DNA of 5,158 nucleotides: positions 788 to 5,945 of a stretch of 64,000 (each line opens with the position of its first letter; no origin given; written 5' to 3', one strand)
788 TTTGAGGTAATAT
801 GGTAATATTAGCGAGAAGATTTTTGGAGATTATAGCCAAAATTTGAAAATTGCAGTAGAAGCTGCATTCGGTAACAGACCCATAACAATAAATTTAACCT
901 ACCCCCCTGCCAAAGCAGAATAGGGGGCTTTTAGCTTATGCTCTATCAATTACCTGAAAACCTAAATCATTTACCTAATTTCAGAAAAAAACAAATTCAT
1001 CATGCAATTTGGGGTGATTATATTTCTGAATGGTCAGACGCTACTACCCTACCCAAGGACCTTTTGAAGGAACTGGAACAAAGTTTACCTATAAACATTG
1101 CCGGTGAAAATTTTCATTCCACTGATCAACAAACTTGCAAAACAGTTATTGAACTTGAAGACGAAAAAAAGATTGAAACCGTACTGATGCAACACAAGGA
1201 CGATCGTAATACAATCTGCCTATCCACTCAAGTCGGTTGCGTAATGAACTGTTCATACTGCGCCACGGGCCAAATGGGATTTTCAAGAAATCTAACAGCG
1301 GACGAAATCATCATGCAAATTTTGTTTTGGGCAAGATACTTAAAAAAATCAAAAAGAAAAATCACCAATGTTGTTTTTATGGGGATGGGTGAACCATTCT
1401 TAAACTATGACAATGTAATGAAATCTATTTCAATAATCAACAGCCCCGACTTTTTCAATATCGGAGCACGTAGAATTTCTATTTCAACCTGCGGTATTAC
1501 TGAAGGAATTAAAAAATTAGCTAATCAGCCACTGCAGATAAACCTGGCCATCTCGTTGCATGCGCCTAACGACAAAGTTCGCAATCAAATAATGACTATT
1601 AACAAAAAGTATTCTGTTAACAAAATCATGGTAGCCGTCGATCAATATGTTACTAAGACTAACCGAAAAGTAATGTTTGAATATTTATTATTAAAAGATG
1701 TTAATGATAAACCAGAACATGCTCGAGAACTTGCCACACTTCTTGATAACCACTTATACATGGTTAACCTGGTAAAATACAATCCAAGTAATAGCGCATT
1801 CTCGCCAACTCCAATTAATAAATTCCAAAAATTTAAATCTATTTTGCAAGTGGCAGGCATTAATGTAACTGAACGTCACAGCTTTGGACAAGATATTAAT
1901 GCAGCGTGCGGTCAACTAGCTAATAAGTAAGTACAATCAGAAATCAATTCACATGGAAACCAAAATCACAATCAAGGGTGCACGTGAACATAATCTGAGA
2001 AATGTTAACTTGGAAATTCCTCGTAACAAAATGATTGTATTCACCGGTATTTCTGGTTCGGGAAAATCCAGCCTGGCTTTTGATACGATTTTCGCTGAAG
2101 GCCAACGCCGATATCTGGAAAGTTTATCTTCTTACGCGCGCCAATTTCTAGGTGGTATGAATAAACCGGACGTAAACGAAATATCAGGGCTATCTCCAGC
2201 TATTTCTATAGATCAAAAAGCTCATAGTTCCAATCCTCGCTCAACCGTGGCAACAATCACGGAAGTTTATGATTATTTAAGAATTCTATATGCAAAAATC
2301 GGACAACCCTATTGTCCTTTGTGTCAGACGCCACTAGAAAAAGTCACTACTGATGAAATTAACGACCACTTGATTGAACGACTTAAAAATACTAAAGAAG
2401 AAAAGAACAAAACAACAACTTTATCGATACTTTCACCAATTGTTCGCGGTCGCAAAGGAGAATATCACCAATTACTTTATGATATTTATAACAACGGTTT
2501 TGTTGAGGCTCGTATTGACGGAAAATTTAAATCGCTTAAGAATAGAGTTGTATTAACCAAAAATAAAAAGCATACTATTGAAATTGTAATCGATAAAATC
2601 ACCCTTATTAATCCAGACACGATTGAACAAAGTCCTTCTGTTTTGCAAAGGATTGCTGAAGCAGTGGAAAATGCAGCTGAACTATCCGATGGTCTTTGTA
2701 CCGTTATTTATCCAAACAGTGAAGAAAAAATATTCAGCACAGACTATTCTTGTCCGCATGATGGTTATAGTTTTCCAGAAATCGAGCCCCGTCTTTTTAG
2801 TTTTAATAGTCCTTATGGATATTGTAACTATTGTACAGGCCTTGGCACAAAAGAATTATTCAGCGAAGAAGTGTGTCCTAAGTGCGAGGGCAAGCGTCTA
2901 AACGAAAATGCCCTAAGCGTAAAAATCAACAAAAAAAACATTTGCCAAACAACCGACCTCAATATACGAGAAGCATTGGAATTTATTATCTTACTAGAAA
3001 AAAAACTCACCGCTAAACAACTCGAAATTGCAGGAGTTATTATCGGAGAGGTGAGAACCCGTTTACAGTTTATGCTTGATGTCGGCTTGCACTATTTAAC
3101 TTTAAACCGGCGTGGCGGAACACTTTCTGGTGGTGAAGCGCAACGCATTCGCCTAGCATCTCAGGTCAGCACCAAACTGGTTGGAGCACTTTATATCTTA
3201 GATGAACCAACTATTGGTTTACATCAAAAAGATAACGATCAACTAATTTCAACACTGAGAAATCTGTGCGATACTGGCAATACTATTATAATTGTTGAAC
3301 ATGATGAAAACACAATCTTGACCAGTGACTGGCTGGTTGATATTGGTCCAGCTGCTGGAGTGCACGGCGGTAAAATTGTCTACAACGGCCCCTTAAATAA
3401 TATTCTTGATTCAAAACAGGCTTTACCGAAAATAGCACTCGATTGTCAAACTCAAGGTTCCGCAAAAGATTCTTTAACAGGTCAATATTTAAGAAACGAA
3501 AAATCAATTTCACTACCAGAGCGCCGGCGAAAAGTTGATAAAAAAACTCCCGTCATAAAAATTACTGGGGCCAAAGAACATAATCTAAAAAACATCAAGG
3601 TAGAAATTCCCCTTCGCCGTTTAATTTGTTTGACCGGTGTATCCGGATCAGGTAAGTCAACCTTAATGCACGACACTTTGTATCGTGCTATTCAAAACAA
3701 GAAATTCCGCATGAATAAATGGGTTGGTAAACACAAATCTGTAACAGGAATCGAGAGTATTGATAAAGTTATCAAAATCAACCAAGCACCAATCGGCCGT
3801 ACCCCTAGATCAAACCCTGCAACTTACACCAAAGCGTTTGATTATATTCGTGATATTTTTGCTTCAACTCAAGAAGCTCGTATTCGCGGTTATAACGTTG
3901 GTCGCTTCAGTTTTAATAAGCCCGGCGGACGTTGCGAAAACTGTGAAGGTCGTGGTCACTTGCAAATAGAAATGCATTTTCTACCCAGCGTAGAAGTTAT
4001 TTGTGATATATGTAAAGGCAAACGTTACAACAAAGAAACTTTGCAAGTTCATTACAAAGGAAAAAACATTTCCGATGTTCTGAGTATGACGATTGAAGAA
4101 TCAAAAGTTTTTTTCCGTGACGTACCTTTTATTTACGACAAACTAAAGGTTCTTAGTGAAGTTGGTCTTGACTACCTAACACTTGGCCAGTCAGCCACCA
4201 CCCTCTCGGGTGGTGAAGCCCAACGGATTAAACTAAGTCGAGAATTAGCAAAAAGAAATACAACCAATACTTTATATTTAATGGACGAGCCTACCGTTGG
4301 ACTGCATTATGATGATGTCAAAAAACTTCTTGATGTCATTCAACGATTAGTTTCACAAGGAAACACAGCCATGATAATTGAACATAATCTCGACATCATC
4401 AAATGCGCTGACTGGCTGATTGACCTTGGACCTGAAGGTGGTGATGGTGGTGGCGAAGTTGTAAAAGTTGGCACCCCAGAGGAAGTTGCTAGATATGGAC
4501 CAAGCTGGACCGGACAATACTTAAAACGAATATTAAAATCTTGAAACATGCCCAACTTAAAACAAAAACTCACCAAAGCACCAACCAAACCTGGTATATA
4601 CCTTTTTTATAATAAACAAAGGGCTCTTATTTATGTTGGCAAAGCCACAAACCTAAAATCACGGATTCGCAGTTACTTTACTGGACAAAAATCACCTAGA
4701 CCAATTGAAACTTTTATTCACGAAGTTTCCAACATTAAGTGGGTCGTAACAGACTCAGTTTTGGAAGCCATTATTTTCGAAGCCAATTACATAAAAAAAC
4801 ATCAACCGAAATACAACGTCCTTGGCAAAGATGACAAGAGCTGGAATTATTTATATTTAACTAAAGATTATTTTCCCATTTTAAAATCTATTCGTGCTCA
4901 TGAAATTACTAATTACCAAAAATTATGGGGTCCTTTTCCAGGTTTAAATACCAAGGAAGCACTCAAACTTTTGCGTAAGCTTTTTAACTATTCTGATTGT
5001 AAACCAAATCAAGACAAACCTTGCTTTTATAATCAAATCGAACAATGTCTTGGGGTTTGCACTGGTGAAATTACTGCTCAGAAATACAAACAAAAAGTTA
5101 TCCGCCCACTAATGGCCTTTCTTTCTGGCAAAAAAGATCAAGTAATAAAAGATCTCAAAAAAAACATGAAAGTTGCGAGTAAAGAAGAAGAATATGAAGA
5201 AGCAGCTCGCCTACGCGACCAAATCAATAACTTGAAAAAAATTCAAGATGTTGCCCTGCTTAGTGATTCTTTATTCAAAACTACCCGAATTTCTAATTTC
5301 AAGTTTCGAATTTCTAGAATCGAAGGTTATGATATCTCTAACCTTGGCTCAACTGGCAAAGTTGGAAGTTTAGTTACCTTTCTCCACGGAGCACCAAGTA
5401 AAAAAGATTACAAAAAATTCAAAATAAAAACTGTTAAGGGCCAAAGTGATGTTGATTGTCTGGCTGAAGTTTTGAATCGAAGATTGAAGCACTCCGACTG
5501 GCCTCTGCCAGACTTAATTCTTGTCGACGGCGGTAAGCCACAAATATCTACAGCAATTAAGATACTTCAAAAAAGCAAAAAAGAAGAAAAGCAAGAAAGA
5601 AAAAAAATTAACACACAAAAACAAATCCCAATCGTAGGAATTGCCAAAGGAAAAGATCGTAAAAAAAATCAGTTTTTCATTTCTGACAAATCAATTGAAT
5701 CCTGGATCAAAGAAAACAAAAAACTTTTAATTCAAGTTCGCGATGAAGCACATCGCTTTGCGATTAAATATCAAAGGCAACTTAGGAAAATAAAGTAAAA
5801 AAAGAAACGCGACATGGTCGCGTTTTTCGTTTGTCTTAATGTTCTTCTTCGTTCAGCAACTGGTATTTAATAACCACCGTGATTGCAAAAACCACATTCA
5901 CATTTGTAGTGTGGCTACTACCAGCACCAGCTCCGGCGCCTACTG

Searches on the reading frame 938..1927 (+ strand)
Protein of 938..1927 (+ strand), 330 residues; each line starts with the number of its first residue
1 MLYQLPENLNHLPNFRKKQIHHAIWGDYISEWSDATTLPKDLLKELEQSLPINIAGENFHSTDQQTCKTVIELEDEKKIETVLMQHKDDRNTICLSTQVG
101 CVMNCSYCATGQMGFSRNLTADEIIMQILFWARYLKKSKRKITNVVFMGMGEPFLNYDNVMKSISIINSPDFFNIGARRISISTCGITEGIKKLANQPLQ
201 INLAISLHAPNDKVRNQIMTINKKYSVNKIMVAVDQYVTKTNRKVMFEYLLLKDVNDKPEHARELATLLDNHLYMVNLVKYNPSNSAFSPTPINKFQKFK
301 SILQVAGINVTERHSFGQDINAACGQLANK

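Call 80: search_protein_families(library=pfam, proteins=[window:938-1927:+], max_evalue=0.0001)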
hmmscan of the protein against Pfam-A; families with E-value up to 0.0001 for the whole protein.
window:938-1927:+ (330 aa): 1 family
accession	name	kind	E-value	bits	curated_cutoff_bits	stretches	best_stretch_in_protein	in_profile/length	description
PF04055.27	Radical_SAM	-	1.8e-17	64.5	29.5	1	96-264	2-164/166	Radical SAM superfamily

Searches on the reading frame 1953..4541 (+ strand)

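Call 80: search_protein_families(library=pfam, proteins=[window:1953-4541:+], max_evalue=0.0001)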
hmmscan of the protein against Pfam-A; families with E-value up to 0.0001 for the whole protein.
window:1953-4541:+ (863 aa): 10 families
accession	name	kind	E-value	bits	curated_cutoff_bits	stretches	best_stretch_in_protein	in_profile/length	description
PF17760.6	UvrA_inter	-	1.5e-23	83.2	23.3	1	151-253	13-107/109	UvrA interaction domain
PF00005.33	ABC_tran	-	1.4e-20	74.7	25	0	731-781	89-136/137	ABC transporter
PF02463.25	SMC_N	-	5.2e-10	39.5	40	0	246-463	135-210/220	RecF/RecN/SMC N terminal domain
PF13555.12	AAA_29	-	3.4e-08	33.6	27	0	549-572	16-39/61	P-loop containing region of AAA domain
PF03193.22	RsgA_GTPase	-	8e-08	32.7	30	0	531-594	83-146/174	RsgA GTPase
PF13175.12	AAA_15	-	1.8e-06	28.3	32.1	0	761-810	318-367/374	AAA ATPase domain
PF13304.12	AAA_21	-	3.8e-06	27.6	27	0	767-802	254-288/304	AAA domain, putative AbiEii toxin, Type IV TA system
PF20703.3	nSTAND1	-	1.3e-05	25.5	27.1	0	11-42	19-50/379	Novel STAND NTPase 1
PF13191.12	AAA_16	-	3.3e-05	24.9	32.6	0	556-582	25-50/167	AAA ATPase domain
PF20720.3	nSTAND3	-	9.2e-05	22.6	27.2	0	555-586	17-47/155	Novel STAND NTPase 3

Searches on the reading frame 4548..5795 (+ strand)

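Call 80: search_protein_families(library=pfam, proteins=[window:4548-5795:+], max_evalue=0.0001)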
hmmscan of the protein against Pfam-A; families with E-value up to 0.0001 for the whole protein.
window:4548-5795:+ (416 aa): 3 families
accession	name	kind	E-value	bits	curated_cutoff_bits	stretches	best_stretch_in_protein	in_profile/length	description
PF08459.17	UvrC_RNaseH_dom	-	1.5e-37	129.4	22.3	1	251-406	6-159/159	UvrC RNAse H endonuclease domain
PF01541.30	GIY-YIG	-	6.9e-12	45.9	22.6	1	15-90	2-78/78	GIY-YIG catalytic domain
PF02151.25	UVR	-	3.5e-10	39.7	21.5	1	197-231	1-35/36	UvrB/uvrC motif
